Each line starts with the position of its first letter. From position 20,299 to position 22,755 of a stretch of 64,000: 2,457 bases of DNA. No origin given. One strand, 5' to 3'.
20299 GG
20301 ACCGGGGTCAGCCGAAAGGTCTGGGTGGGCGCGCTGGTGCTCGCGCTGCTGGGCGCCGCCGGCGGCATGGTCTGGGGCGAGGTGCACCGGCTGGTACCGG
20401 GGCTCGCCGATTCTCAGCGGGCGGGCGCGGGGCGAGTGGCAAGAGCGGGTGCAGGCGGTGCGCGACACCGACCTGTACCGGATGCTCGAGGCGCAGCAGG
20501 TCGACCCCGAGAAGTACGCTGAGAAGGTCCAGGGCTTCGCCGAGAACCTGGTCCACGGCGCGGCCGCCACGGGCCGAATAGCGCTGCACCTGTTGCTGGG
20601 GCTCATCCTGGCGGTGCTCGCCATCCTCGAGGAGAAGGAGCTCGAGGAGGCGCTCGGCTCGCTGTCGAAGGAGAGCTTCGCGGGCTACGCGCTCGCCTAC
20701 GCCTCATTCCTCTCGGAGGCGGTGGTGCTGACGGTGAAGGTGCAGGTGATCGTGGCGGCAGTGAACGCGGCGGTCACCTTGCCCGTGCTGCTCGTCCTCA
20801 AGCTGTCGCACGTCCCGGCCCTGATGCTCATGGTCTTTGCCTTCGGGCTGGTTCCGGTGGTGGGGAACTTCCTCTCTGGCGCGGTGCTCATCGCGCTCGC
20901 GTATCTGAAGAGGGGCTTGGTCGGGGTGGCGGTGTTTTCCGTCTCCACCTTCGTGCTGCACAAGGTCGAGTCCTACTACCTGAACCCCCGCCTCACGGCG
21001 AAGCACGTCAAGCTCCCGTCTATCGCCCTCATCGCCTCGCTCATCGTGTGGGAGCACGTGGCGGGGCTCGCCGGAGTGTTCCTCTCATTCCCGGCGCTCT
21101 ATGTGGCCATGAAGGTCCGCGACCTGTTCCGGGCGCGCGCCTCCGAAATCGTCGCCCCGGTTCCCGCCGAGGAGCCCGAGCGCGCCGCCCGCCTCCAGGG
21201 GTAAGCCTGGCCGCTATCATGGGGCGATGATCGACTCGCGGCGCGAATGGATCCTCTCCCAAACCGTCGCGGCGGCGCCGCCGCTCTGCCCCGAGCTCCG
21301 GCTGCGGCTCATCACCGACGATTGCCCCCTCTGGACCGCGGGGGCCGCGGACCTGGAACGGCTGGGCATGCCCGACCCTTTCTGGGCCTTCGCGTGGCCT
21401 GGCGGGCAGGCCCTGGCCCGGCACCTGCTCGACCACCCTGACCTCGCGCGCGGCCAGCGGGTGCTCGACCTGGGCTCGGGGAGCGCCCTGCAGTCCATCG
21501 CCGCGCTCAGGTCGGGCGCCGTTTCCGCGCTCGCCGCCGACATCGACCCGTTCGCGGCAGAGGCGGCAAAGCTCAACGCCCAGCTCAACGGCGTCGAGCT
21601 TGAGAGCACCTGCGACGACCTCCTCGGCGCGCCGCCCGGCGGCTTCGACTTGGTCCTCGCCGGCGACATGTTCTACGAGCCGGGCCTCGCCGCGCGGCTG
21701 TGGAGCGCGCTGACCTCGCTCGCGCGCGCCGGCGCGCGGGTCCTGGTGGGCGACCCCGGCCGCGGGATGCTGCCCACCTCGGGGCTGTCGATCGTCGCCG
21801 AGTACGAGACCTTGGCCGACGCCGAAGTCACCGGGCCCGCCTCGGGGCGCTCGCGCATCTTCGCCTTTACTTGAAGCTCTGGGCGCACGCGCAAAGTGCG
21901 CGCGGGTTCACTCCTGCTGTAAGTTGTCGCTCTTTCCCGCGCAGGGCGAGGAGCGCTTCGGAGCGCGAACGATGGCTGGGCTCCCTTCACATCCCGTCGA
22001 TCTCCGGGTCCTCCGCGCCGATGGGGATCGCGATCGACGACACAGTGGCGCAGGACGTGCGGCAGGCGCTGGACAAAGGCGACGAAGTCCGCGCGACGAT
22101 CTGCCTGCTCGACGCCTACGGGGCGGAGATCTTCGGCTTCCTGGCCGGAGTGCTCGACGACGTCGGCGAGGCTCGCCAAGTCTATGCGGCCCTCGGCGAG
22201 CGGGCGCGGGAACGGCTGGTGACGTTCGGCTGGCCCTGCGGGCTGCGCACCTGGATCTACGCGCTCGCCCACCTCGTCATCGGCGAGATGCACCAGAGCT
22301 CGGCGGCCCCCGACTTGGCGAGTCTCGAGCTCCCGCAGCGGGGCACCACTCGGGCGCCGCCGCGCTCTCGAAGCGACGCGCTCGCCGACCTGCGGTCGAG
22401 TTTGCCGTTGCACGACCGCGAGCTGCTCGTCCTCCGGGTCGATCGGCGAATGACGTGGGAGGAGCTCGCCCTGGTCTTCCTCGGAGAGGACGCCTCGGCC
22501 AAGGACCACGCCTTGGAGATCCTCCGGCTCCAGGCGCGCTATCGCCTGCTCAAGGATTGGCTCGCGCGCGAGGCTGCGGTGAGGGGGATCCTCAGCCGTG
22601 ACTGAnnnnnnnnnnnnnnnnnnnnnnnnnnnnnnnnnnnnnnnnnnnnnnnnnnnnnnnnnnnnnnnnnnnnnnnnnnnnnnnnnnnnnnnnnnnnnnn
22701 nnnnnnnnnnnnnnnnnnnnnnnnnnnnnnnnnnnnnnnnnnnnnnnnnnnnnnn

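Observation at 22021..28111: Kinase-linked ECF-like sigma factors flanking two paralogous orphan envelope proteins and a Cys-less caspase homolog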

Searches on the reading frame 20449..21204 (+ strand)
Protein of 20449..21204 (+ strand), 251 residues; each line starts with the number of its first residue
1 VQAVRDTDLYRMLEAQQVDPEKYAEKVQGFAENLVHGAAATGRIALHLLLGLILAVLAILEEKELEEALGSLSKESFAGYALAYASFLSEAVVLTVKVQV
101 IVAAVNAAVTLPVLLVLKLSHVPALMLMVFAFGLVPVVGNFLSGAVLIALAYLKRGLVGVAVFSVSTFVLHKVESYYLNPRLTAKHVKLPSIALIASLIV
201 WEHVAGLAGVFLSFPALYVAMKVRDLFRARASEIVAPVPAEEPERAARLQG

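Call 98: search_protein_families(library=pfam, proteins=[window:20449-21204:+], max_evalue=0.001)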
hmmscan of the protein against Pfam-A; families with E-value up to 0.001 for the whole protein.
window:20449-21204:+ (251 aa): 1 family
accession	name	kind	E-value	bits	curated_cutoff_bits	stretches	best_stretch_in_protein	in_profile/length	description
PF01594.21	AI-2E_transport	-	1.5e-25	90.5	34.3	1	29-222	128-321/327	AI-2E family transporter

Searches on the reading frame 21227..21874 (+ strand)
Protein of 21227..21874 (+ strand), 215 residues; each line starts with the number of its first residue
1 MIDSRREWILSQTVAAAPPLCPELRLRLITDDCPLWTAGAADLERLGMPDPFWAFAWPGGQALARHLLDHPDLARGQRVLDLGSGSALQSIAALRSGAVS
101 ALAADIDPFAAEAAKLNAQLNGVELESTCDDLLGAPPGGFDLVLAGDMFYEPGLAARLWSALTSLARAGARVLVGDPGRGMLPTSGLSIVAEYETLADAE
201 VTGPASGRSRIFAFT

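Call 98: search_protein_families(library=pfam, proteins=[window:21227-21874:+], max_evalue=0.001)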
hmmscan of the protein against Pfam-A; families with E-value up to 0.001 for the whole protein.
window:21227-21874:+ (215 aa): 4 families
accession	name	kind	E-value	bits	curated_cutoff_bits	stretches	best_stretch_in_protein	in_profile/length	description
PF06325.19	PrmA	-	2e-12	47.7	22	1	74-129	160-215/296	Ribosomal protein L11 methyltransferase (PrmA)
PF05175.20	MTS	-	5.9e-06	26.5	23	1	59-145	19-104/170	Methyltransferase small domain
PF13649.12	Methyltransf_25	-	1.9e-05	25.7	27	1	79-149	1-75/97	Methyltransferase domain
PF08241.18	Methyltransf_11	-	0.00081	20.4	21.2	0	80-151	1-72/95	Methyltransferase domain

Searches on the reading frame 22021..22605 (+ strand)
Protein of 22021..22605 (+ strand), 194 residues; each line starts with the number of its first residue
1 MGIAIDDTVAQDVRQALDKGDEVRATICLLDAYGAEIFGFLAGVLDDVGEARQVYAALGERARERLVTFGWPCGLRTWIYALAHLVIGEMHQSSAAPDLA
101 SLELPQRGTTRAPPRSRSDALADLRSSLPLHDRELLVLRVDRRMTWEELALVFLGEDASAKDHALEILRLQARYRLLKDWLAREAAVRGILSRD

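Call 3: search_protein_families(library=pfam, proteins=[window:22021-22605:+], max_evalue=0.01)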
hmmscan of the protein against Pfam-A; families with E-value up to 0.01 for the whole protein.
window:22021-22605:+ (194 aa): 0 families

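Call 10: search_protein_families(library=ncbifam, proteins=[window:22021-22605:+], max_evalue=0.01)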
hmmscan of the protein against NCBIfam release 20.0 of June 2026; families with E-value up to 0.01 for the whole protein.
window:22021-22605:+ (194 aa): 0 families

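Call 14: find_homologous_proteins(query=window:22021-22605:+, max_evalue=0.001)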
Query window:22021-22605:+ (194 aa): 26 proteins with E <= 0.001 among 2148 candidates.
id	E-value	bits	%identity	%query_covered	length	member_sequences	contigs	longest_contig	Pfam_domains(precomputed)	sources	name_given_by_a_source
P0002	4.6e-120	416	100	100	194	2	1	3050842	-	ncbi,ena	-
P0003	7.7e-99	347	85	99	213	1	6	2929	-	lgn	-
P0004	6.3e-82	292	74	99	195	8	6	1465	-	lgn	-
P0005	5.7e-56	207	55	96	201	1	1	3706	-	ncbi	-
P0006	3.8e-55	204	59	96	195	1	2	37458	-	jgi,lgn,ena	jgi:RNA polymerase sigma-70 factor (ECF subfamily)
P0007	6.5e-32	129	43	93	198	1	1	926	PF04542.21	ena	-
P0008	1.3e-26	111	40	93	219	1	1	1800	-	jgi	jgi:RNA polymerase sigma-70 factor, ECF subfamily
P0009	2.3e-22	97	40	76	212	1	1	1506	PF04542.21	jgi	jgi:RNA polymerase sigma-70 factor (ECF subfamily)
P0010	9.0e-22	96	36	100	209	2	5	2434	PF04542.21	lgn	-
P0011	1.3e-21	95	39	87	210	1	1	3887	PF04542.21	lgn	-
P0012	1.1e-19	89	38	93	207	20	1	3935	PF04542.21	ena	-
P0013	1.5e-19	88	38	90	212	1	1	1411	PF04542.21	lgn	-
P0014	1.3e-18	85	36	88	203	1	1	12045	PF04542.21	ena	-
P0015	9.4e-18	82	36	88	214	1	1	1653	PF04542.21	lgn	-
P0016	2.3e-17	81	37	89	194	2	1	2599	PF04542.21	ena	-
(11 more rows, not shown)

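Call 15: find_encoding_contigs(protein=P0006, flank=10000, max_places=3)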
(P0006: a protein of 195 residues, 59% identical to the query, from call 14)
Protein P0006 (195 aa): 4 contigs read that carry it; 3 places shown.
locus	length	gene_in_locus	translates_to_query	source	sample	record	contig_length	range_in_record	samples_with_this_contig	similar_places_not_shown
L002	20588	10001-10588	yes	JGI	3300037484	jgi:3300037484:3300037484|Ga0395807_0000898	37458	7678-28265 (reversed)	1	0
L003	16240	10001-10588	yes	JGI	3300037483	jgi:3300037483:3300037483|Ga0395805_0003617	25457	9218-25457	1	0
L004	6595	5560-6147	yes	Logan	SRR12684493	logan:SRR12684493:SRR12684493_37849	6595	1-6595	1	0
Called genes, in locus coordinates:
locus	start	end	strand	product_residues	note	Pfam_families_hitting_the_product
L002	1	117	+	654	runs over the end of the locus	PF00754:F5_F8_type_C, PF22633:F5_F8_type_C_2, PF01822:WSC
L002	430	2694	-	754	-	PF00989:PAS (weak), PF08448:PAS_4, PF13426:PAS_9 (weak), PF08448:PAS_4, PF08447:PAS_3, PF00512:HisKA, PF02518:HATPase_c, PF00072:Response_reg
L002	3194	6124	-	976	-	PF00176:SNF2-rel_dom, PF00271:Helicase_C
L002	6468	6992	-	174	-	-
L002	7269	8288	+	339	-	PF03631:Virul_fac_BrkB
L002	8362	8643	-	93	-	-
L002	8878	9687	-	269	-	PF02353:CMAS (weak), PF13489:Methyltransf_23, PF05175:MTS, PF08003:Methyltransf_9, PF13847:Methyltransf_31, PF08241:Methyltransf_11, PF08242:Methyltransf_12, PF13649:Methyltransf_25, +2 more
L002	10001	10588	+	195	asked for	-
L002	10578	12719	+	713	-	PF00069:Pkinase, PF07714:PK_Tyr_Ser-Thr, PF03109:ABC1 (weak), PF03781:FGE-sulfatase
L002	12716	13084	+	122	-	-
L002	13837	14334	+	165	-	PF01323:DSBA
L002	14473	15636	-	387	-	PF07690:MFS_1, PF12832:MFS_1_like, PF07690:MFS_1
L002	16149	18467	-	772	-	PF17201:Cache_3-Cache_2, PF17202:sCache_3_3, PF17203:sCache_3_2 (weak), PF08269:dCache_2 (weak), PF17200:sCache_2, PF00672:HAMP (faint), PF00015:MCPsignal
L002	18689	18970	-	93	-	-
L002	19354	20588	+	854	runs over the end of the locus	PF00069:Pkinase, PF07714:PK_Tyr_Ser-Thr, PF08308:PEGA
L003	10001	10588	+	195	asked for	-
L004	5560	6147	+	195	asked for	-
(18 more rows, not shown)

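Call 16: find_encoding_contigs(protein=P0003, flank=10000, max_places=6)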
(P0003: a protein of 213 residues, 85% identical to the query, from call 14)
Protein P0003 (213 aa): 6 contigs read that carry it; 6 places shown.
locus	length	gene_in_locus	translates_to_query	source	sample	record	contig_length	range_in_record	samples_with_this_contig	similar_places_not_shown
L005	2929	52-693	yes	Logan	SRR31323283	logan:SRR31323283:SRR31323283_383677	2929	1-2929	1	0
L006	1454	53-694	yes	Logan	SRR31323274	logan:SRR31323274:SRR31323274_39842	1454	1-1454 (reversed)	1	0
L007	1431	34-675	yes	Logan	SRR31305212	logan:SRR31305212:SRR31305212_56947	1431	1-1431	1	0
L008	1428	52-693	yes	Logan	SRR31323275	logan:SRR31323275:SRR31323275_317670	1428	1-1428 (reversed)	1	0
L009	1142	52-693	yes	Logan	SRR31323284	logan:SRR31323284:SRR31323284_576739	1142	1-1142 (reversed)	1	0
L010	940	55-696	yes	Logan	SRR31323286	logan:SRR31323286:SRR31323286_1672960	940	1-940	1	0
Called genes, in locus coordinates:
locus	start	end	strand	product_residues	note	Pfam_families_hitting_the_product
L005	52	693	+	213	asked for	-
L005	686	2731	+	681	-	PF00069:Pkinase, PF01636:APH (faint), PF07714:PK_Tyr_Ser-Thr, PF03781:FGE-sulfatase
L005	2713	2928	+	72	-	?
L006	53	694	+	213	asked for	-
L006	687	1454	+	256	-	?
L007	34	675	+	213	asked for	-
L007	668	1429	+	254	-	?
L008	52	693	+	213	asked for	-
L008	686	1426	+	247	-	?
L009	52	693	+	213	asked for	-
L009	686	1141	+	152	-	?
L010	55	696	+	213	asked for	-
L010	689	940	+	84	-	?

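Call 17: find_encoding_contigs(protein=P0005, flank=10000, max_places=3)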
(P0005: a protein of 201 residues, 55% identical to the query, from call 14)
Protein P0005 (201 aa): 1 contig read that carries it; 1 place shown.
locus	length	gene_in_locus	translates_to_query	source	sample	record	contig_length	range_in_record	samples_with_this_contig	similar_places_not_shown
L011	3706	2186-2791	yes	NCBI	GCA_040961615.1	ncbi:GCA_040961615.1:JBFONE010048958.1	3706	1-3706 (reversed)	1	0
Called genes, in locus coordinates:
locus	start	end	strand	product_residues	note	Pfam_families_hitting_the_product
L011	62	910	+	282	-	-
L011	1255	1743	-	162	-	PF02464:CinA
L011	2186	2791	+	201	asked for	-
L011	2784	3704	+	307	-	?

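Call 38: find_related_loci(query=A3, collection=genome_contigs, flank=10000)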
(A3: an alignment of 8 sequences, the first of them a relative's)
Query A3 (194 aa) in genome_contigs; peptide patterns used: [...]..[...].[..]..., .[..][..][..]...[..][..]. (x = any residue, [..] = any of these).
113 stretches matched a pattern; 24 encode a relative of the query (tblastn E <= 1e-3); 24 distinct loci.
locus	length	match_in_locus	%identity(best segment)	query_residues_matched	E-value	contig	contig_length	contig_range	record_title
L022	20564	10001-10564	35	7-179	2e-25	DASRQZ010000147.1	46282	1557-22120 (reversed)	MAG TPA_asm: Polyangia bacterium isolate SMAG_U4460 k141_3109486, whole genome shotgun sequence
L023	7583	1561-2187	34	1-194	4e-24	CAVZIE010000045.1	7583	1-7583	MAG: uncultured delta proteobacterium isolate MFD02416.bin.2.211 genome assembly, contig: contig_79271, whole genome sho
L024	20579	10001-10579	37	12-191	9e-23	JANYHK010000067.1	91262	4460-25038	MAG: Myxococcales bacterium isolate GL140_1_metabinner_44 GL140_1_k141_928068, whole genome shotgun sequence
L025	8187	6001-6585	38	12-191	2e-22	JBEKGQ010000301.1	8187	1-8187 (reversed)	MAG: Polyangiaceae bacterium isolate SPRUCE 257 SPRUCE_257_301, whole genome shotgun sequence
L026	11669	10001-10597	36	11-191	1e-21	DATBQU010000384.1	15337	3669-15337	MAG TPA_asm: Polyangiaceae bacterium isolate SMAG_U4111 k141_908268, whole genome shotgun sequence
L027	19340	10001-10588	32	5-191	2e-21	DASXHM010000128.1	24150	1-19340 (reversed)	MAG TPA_asm: Myxococcales bacterium isolate SMAG_U5193 k141_4830501, whole genome shotgun sequence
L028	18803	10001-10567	34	7-181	5e-21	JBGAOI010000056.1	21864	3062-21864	MAG: Polyangium sp. isolate MAG_MBR_AS.73 MBRAS-73_NODE_56_length_21864_cov_3.992886, whole genome shotgun sequence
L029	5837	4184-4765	36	13-191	1e-20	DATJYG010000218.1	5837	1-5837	MAG TPA_asm: Polyangiaceae bacterium isolate SMAG_U15146 k141_3272288, whole genome shotgun sequence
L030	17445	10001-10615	33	4-192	6e-20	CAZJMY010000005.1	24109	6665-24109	MAG TPA_asm: uncultured Myxococcales bacterium isolate binchicken_co84_298 genome assembly, contig: k141_1835372, whole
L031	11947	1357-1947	35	11-191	1e-19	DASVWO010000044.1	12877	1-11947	MAG TPA_asm: Polyangiaceae bacterium isolate SMAG_U2550 k141_1131986, whole genome shotgun sequence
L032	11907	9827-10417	33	8-191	1e-19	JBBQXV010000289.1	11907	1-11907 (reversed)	MAG: Polyangiales bacterium isolate Co_metawrap_2134 Cmw_2134_k141_28936694_length_11907_cov_10.0000, whole genome shotg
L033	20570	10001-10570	34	17-192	8e-19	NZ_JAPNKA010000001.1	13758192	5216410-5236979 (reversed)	Archangium lansingense strain MIWBW ctg.000000F, whole genome shotgun sequence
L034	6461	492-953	35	15-158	5e-18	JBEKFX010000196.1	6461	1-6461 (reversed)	MAG: Polyangiaceae bacterium isolate SPRUCE 23 SPRUCE_23_196, whole genome shotgun sequence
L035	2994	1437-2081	30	11-192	7e-18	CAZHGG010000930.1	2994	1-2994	MAG TPA_asm: uncultured Polyangiaceae bacterium isolate SRP189682_co1_306 genome assembly, contig: NODE_110874_length_29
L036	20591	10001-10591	29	5-193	9e-15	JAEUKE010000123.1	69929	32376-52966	MAG: Myxococcales bacterium isolate new MAG-87 k141_2323498, whole genome shotgun sequence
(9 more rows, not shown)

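Call 72: search_protein_families(library=pfam, proteins=[L027:8080-9723:-, L027:13245-13637:+, L027:10629-11237:+, L027:11242-13230:+, L027:9932-10594:+], max_evalue=0.01)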
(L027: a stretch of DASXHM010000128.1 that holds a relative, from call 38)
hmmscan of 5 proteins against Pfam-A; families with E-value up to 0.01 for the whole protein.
L027:8080-9723:- (547 aa): 2 families
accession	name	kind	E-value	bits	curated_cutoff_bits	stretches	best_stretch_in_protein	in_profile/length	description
PF09286.16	Pro-kuma_activ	-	2.1e-14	54.4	23.5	1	32-157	8-142/143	Pro-kumamolisin, activation domain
PF00082.27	Peptidase_S8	-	0.00026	20.8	21.8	1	280-488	73-258/288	Subtilase family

L027:13245-13637:+ (130 aa): 0 families

L027:10629-11237:+ (202 aa): 0 families

L027:11242-13230:+ (662 aa): 6 families
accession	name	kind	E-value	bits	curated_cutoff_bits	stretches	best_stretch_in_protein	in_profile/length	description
PF00069.31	Pkinase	-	6.3e-49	167.2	31.7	1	51-328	1-257/263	Protein kinase domain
PF03781.23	FGE-sulfatase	-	3.3e-40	138.8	23.3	1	379-659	4-255/255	Sulfatase-modifying factor enzyme 1-like domain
PF07714.23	PK_Tyr_Ser-Thr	-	1.3e-28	100.5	23.1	1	56-318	6-248/258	Protein tyrosine and serine/threonine kinase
PF03109.22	ABC1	-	4.5e-05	23.2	22.9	1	122-206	140-216/244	ABC1 atypical kinase-like domain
PF06293.20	Kdo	-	6e-05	23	21.3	1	113-191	80-156/207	Lipopolysaccharide kinase (Kdo/WaaP) family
PF01636.29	APH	-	0.00012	22.4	23.2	1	65-166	13-109/239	Phosphotransferase enzyme family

L027:9932-10594:+ (220 aa): 1 family
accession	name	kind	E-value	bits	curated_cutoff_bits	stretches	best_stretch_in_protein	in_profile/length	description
PF04542.20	Sigma70_r2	-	2e-07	31.1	24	1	46-111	3-70/71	Sigma-70 region 2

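Call 75: search_protein_families(library=padloc, proteins=[window:22021-22605:+], max_evalue=0.01)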
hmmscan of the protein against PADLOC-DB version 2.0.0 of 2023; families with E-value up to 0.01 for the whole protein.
window:22021-22605:+ (194 aa): 0 families

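Call 80: find_related_loci(query=A3, collection=metagenome_contigs, flank=6000)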
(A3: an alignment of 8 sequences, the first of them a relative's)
Query A3 (194 aa) in metagenome_contigs; peptide patterns used: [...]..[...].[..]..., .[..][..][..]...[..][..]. (x = any residue, [..] = any of these).
191 stretches matched a pattern; 75 encode a relative of the query (tblastn E <= 1e-3); 75 distinct loci.
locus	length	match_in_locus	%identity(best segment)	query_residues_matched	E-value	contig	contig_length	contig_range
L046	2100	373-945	62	7-194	8e-71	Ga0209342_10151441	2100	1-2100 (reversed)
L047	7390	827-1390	43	13-192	2e-36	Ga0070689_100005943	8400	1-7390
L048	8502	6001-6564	43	13-192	2e-36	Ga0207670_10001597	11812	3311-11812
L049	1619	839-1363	41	25-193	2e-26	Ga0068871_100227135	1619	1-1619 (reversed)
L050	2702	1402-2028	34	1-194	6e-26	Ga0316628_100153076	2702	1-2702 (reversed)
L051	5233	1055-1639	36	4-191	2e-25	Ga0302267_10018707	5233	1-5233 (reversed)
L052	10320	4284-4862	36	12-194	2e-25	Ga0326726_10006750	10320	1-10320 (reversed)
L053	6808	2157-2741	36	4-191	3e-25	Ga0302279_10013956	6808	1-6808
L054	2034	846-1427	38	12-191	3e-24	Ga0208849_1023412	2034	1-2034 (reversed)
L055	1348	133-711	37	18-194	2e-24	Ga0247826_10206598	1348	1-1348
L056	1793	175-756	33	5-191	5e-24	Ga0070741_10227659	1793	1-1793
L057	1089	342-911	35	7-181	3e-24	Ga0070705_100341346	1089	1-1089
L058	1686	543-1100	36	20-193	1e-23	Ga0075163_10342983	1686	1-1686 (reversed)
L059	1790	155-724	36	9-189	1e-23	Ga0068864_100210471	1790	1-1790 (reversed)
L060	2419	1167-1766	33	12-193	2e-23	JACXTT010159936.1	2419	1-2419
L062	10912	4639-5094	39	11-162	3e-23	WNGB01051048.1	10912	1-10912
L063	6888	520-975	39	11-162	3e-23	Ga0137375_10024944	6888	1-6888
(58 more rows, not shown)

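Call 85: search_protein_families(library=pfam, proteins=[L047:3859-5070:+, L062:7797-9068:+, L047:3495-3848:+, L062:7420-7812:+, L053:5637-5828:+], max_evalue=0.01)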
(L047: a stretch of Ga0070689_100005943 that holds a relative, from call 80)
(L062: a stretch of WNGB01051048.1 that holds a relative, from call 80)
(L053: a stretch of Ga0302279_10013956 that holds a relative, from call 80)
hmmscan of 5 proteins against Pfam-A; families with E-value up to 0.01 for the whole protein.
L047:3859-5070:+ (403 aa): 1 family
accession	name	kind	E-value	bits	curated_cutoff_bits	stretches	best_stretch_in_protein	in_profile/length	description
PF03415.19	Peptidase_C11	-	1.3e-38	133.9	25.8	1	17-305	1-285/359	Clostripain family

L062:7797-9068:+ (423 aa): 1 family
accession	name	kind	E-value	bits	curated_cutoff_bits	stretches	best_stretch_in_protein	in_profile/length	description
PF03415.19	Peptidase_C11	-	5.8e-20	72.6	25.8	1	37-228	23-210/359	Clostripain family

L047:3495-3848:+ (117 aa): 0 families

L062:7420-7812:+ (130 aa): 0 families

L053:5637-5828:+ (63 aa): 0 families
